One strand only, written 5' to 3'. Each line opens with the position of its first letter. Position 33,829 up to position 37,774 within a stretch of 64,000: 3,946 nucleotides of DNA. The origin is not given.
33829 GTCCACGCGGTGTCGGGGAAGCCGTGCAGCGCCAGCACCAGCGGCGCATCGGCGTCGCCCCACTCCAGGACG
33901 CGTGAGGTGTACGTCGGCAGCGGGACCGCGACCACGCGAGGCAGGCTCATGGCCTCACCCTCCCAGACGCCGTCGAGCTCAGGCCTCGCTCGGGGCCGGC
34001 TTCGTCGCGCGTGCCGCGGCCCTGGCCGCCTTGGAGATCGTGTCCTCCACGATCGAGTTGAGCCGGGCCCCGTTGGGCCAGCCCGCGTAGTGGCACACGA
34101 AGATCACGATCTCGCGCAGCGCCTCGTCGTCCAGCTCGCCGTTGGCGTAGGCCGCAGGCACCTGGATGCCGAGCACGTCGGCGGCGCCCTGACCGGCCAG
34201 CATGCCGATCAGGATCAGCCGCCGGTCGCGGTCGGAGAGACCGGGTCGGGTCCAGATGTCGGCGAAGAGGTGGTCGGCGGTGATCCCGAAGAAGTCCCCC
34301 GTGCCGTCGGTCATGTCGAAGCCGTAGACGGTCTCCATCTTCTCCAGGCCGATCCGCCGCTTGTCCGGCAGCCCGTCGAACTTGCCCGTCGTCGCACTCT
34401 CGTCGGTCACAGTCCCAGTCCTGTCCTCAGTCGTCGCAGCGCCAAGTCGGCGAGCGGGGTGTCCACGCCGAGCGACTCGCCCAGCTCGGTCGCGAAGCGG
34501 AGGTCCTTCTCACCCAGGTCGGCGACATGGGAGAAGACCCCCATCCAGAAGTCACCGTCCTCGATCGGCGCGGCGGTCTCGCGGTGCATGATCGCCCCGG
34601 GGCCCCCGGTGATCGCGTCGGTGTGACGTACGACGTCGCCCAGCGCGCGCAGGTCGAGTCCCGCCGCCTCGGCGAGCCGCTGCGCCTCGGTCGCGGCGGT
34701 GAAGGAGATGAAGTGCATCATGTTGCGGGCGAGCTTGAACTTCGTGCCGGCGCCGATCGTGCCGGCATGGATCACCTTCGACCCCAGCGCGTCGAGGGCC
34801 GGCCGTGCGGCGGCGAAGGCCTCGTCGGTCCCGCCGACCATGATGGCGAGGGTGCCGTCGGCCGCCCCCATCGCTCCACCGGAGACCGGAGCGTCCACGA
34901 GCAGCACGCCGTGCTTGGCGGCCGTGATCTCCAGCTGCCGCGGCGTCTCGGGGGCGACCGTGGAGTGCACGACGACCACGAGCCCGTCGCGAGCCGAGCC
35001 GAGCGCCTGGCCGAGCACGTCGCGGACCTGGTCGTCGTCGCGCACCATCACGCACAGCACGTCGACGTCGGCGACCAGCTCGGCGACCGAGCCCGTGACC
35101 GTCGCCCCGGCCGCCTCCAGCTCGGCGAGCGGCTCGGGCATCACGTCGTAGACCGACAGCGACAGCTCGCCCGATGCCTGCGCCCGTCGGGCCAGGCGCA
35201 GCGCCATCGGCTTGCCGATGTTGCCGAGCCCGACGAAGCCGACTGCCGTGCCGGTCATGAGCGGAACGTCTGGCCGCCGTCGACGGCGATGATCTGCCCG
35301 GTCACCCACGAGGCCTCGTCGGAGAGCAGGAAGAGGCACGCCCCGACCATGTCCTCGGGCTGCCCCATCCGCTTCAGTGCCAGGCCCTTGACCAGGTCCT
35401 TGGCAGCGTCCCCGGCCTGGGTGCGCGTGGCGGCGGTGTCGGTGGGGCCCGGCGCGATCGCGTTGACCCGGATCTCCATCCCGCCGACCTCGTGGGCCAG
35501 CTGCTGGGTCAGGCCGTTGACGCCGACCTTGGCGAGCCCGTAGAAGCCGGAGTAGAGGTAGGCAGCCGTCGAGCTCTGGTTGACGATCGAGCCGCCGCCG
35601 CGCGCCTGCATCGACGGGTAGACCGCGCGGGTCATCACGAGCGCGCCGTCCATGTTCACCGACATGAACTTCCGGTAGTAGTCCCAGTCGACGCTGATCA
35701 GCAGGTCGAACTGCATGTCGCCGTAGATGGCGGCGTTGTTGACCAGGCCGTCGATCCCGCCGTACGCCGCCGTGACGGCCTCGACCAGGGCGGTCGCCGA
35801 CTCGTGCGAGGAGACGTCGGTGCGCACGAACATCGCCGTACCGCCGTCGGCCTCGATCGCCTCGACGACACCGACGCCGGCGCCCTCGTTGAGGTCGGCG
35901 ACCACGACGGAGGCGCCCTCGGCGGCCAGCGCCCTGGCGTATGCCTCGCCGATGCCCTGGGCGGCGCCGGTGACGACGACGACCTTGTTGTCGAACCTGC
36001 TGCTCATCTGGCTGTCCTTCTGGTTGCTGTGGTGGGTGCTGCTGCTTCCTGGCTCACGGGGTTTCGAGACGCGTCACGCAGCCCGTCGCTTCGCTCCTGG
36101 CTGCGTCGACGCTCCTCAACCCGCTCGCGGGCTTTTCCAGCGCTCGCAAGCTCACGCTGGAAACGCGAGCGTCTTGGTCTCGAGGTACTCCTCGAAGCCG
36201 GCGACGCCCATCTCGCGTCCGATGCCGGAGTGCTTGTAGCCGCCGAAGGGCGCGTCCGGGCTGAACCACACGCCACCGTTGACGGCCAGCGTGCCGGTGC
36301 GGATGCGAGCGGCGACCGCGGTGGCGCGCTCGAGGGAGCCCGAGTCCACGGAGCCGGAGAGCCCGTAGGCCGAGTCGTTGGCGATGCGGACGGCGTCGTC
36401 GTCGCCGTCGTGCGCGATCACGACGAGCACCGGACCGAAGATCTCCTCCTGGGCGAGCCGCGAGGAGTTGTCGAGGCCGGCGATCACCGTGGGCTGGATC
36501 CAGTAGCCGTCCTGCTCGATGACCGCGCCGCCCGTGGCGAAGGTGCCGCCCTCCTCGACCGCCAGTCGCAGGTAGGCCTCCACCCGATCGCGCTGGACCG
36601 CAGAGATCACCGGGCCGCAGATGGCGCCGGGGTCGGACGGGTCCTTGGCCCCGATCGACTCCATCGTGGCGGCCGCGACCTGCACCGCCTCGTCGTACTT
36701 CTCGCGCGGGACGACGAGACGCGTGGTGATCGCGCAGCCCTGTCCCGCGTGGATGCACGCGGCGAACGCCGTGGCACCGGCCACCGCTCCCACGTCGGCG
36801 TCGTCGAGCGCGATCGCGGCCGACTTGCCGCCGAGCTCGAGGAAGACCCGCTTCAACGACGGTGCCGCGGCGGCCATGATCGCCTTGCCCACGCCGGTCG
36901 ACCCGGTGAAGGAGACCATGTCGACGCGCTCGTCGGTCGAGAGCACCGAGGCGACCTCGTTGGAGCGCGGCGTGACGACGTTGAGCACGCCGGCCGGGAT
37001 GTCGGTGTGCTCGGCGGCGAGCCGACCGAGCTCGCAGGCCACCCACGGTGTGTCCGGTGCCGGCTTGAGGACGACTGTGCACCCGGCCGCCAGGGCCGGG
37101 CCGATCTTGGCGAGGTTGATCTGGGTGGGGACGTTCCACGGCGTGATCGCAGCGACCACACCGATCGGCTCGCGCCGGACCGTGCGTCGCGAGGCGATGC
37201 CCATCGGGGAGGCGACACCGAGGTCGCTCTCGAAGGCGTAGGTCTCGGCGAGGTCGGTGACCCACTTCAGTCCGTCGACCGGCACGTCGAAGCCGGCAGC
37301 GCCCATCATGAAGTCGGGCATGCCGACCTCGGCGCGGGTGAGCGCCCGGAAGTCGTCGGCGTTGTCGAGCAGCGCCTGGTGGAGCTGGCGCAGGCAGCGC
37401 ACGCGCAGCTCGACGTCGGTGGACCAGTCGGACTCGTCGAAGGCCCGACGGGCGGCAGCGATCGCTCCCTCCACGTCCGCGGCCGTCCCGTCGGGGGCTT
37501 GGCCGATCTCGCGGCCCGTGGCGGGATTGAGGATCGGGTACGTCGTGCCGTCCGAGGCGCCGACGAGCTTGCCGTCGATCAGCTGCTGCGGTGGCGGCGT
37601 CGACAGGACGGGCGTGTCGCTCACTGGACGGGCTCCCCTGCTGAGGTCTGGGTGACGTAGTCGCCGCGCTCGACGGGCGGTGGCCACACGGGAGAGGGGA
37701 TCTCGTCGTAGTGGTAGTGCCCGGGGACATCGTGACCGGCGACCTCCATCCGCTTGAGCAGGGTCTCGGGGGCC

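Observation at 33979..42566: Bacterial CYP51 cassette as a single 10-gene co-directional, translationally coupled string under a KstR-type box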

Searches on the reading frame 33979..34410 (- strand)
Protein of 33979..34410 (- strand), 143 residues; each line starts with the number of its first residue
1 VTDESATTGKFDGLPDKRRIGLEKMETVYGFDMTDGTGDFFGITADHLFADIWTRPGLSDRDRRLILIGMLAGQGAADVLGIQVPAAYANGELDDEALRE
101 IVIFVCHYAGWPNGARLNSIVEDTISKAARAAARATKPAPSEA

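Call 4: search_protein_families(library=pfam, proteins=[window:33979-34410:-])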
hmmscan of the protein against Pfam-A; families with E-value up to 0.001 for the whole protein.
window:33979-34410:- (143 aa): 1 family
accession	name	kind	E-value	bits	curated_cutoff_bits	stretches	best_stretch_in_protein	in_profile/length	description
PF02627.25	CMD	-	2.3e-07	31.2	23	1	39-114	2-75/84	Carboxymuconolactone decarboxylase family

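Call 5: search_protein_families(library=ncbifam, proteins=[window:33979-34410:-])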
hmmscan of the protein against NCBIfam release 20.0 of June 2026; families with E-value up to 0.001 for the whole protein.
window:33979-34410:- (143 aa): 3 families
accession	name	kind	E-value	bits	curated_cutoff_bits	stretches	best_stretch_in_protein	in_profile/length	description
NF051488.1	bifunc_PcaDC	exception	5e-12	45.6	390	1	33-116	282-364/375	bifunctional 3-oxoadipate enol-lactonase/4-carboxymuconolactone decarboxylase PcaDC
TIGR02425.1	decarb_PcaC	equivalog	1.6e-11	44.4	155.7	1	34-124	29-118/123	4-carboxymuconolactone decarboxylase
NF051487.1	bifunc_PcaCD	exception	1.7e-09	37.3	430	1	37-115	33-114/413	bifunctional 4-carboxymuconolactone decarboxylase/3-oxoadipate enol-lactonase PcaCD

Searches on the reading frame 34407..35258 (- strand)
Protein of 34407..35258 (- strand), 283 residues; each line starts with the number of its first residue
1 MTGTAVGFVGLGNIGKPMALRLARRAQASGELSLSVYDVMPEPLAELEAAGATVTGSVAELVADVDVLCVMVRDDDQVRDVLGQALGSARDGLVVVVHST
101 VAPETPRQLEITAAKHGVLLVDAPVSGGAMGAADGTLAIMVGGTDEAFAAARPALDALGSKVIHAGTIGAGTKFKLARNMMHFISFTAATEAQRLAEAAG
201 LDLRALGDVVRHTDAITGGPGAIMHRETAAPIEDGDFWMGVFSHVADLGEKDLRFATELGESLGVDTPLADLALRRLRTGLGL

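Call 4: search_protein_families(library=pfam, proteins=[window:34407-35258:-])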
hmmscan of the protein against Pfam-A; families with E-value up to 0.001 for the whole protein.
window:34407-35258:- (283 aa): 4 families
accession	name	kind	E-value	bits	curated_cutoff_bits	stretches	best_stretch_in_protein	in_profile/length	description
PF03446.21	NAD_binding_2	-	1.1e-38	133.2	21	1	6-166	2-161/161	NAD binding domain of 6-phosphogluconate dehydrogenase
PF14833.11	NAD_binding_11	-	4.9e-11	43.4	30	1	169-277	1-102/122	NAD-binding of NADP-dependent 3-hydroxyisobutyrate dehydrogenase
PF02826.25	2-Hacid_dh_C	-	2.3e-07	30.8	25.1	1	2-85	35-112/178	D-isomer specific 2-hydroxyacid dehydrogenase, NAD binding domain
PF03807.23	F420_oxidored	-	0.00017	22.5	21.6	1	6-85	2-79/94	NADP oxidoreductase coenzyme F420-dependent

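Call 5: search_protein_families(library=ncbifam, proteins=[window:34407-35258:-])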
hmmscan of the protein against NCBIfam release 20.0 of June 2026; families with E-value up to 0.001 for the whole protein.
window:34407-35258:- (283 aa): 12 families
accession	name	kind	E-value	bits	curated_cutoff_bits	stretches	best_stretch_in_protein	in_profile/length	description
TIGR01692.1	HIBADH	equivalog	1.1e-47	162.8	291.6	1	8-214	1-205/288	3-hydroxyisobutyrate dehydrogenase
NF008592.0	PRK11559.1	equivalog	9.2e-44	149.9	397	1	5-274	4-263/296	2-hydroxy-3-oxopropionate reductase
TIGR01505.1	tartro_sem_red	equivalog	2.8e-42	144.9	340.75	1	6-270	2-256/291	2-hydroxy-3-oxopropionate reductase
NF043037.1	ThreonDh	equivalog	1.3e-40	139.7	350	1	4-276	3-266/297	L-threonate dehydrogenase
NF012005.0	PRK15461.1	equivalog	6.8e-34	117.4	348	1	5-270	3-259/298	sulfolactaldehyde 3-reductase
NF011633.0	PRK15059.1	equivalog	1.9e-26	92.9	451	1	6-219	3-207/292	2-hydroxy-3-oxopropionate reductase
NF007161.0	PRK09599.1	subfamily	8.2e-18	64.7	271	1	6-198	3-196/302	NADP-dependent phosphogluconate dehydrogenase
TIGR00872.1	gnd_rel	equivalog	3.1e-12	46.4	297.2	1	6-211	3-209/299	phosphogluconate dehydrogenase (NAD(+)-dependent, decarboxylating)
NF006765.0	PRK09287.1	equivalog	1.3e-08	34.2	413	1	4-209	4-218/476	NADP-dependent phosphogluconate dehydrogenase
TIGR00873.1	gnd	equivalog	2.5e-07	29.9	426.7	1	6-206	2-211/467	decarboxylating NADP(+)-dependent phosphogluconate dehydrogenase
TIGR03026.1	NDP-sugDHase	subfamily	2.2e-05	23.4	189.8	1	76-216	97-249/413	nucleotide sugar dehydrogenase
TIGR01327.1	PGDH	equivalog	0.00027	19.9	454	0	3-96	138-226/525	phosphoglycerate dehydrogenase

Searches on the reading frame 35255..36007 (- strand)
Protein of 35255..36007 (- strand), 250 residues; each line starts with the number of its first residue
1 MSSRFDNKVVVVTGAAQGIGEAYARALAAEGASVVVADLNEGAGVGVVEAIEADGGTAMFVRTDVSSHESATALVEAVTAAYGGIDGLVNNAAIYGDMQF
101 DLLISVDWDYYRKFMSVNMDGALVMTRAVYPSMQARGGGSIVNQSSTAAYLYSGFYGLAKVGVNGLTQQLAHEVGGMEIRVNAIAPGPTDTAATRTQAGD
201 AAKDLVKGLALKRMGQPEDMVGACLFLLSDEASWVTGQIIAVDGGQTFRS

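Call 4: search_protein_families(library=pfam, proteins=[window:35255-36007:-])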
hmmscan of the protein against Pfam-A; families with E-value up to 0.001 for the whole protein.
window:35255-36007:- (250 aa): 4 families
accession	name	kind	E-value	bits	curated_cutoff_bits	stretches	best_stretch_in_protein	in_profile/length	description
PF13561.12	adh_short_C2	-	3.2e-61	207.3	27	1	14-247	1-236/236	Enoyl-(Acyl carrier protein) reductase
PF00106.31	adh_short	-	1.5e-48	165.4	26.6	1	8-197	1-190/195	short chain dehydrogenase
PF08659.16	KR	-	1.9e-09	38.1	22.6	1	10-131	3-125/180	KR domain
PF23441.1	SDR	-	5.9e-07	29.6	27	1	161-245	168-254/258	SDR-like rossmann domain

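Call 5: search_protein_families(library=ncbifam, proteins=[window:35255-36007:-])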
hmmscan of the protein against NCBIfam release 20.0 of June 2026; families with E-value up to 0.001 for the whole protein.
window:35255-36007:- (250 aa): 232 families (the best 25 are shown)
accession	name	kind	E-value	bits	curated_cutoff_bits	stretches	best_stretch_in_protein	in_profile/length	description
NF005853.0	PRK07774.1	equivalog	7.4e-119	395.7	303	1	3-250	2-250/250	SDR family oxidoreductase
NF005559.1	PRK07231.1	subfamily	1.1e-66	224.9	215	1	5-247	2-248/249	glucose 1-dehydrogenase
NF004198.0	PRK05653.1-3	equivalog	2.9e-57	194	296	1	4-246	4-246/248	3-oxoacyl-ACP reductase FabG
NF005681.0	PRK07478.1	subfamily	6.7e-56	189.5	267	1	4-247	3-250/254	SDR family oxidoreductase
NF047923.1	pyridox_DH_SDR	equivalog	1.2e-55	188.7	325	1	6-247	2-241/243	pyridoxal 4-dehydrogenase, SDR-type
NF009466.0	PRK12826.1-2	subfamily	4.3e-54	183.6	222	1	7-247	3-245/248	3-oxoacyl-ACP reductase FabG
NF004791.0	PRK06138.1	equivalog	1.9e-52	178.1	312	1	4-247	2-250/252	SDR family oxidoreductase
NF004818.0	PRK06172.1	equivalog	1.9e-51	174.8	336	1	1-247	1-251/253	SDR family oxidoreductase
NF009468.0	PRK12826.1-4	equivalog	2.4e-51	174.9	318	1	1-247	1-248/256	SDR family oxidoreductase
TIGR01830.1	3oxo_ACP_reduc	equivalog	2.8e-50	171.2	297.75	1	10-245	1-237/239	3-oxoacyl-[acyl-carrier-protein] reductase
NF049979.1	AlphHSDSHdhA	equivalog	4.2e-50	170.6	350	1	6-246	2-246/258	7alpha-hydroxysteroid dehydrogenase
NF004773.0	PRK06113.1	equivalog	1.7e-49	168.6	367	1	4-245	8-249/255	7-alpha-hydroxysteroid dehydrogenase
NF052558.1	MBtsdlDhBudC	equivalog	2.7e-49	168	270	1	5-247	1-242/250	meso-2,3-butanediol dehydrogenase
NF005446.0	PRK07035.1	equivalog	6.6e-49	166.5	373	1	5-247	9-254/255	SDR family oxidoreductase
NF005469.0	PRK07063.1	equivalog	4.4e-48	164.1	306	1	1-247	1-255/260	SDR family oxidoreductase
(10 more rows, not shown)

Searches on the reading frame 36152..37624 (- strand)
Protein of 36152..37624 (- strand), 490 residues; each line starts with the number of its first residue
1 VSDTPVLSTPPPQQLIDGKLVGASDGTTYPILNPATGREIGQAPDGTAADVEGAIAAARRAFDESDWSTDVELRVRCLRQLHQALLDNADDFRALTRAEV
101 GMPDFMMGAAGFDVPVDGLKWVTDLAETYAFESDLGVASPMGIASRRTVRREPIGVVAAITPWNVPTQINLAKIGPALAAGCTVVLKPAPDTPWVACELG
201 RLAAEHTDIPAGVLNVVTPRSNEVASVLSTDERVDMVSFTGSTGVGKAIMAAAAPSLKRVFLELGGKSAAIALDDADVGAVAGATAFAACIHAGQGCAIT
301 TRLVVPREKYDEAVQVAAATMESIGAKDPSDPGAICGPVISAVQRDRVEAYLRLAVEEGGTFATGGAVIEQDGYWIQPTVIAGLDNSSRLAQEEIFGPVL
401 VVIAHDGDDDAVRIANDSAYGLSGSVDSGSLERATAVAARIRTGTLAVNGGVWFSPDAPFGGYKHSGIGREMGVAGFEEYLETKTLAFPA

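Call 4: search_protein_families(library=pfam, proteins=[window:36152-37624:-])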
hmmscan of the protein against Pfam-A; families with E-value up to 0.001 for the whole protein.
window:36152-37624:- (490 aa): 1 family
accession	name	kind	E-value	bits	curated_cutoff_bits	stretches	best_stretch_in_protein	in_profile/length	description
PF00171.27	Aldedh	-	1.2e-138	463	23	1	25-485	5-460/461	Aldehyde dehydrogenase family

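Call 5: search_protein_families(library=ncbifam, proteins=[window:36152-37624:-])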
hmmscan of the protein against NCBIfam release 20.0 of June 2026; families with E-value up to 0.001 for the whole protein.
window:36152-37624:- (490 aa): 43 families (the best 25 are shown)
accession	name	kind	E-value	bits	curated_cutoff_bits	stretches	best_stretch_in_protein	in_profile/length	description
TIGR04284.1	aldehy_Rv0768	hypoth_equivalog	1.3e-236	786.1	775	1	13-488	2-478/480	aldehyde dehydrogenase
NF010000.0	PRK13473.1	subfamily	8.1e-118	394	615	1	13-485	4-469/475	aminobutyraldehyde dehydrogenase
NF045735.1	PaDhStyDPseudo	equivalog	2.8e-110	369.2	850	1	13-487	4-480/483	phenylacetaldehyde dehydrogenase StyD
TIGR01804.1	BADH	equivalog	5.6e-109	364.7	668.6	1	16-484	2-467/467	betaine-aldehyde dehydrogenase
NF045736.1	PaDhStyDRhodo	equivalog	7.5e-101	338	800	1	14-486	5-475/479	phenylacetaldehyde dehydrogenase StyD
TIGR02299.1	HpaE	equivalog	2.7e-100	336.3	638.35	1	14-488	3-476/488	5-carboxymethyl-2-hydroxymuconate semialdehyde dehydrogenase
NF009725.0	PRK13252.1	equivalog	7.2e-97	324.8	593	1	13-486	8-477/488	betaine-aldehyde dehydrogenase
TIGR01780.1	SSADH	subfamily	7.9e-96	321.7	646.35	1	32-484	2-448/448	succinate-semialdehyde dehydrogenase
TIGR03216.1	OH_muco_semi_DH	equivalog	1.1e-95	321.1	693.25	1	14-486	3-477/481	2-hydroxymuconic semialdehyde dehydrogenase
TIGR03374.1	ABALDH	equivalog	4.8e-88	296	909.3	1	14-481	4-464/472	aminobutyraldehyde dehydrogenase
NF006916.0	PRK09407.1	equivalog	2.6e-87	293.6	521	1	23-487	30-491/526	succinic semialdehyde dehydrogenase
NF007497.0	PRK10090.1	equivalog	8.9e-86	288.6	500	1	14-485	9-474/480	aldehyde dehydrogenase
NF052305.1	DioxValDhHalo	equivalog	1.4e-84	284.7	750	1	13-486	6-479/483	2,5-dioxovalerate dehydrogenase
NF008415.0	PRK11241.1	equivalog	1.7e-84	284.2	828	1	13-486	12-478/482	NADP-dependent succinate-semialdehyde dehydrogenase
NF007352.0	PRK09847.1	equivalog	4.6e-84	282.7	850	1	15-486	23-489/495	aldehyde dehydrogenase PuuC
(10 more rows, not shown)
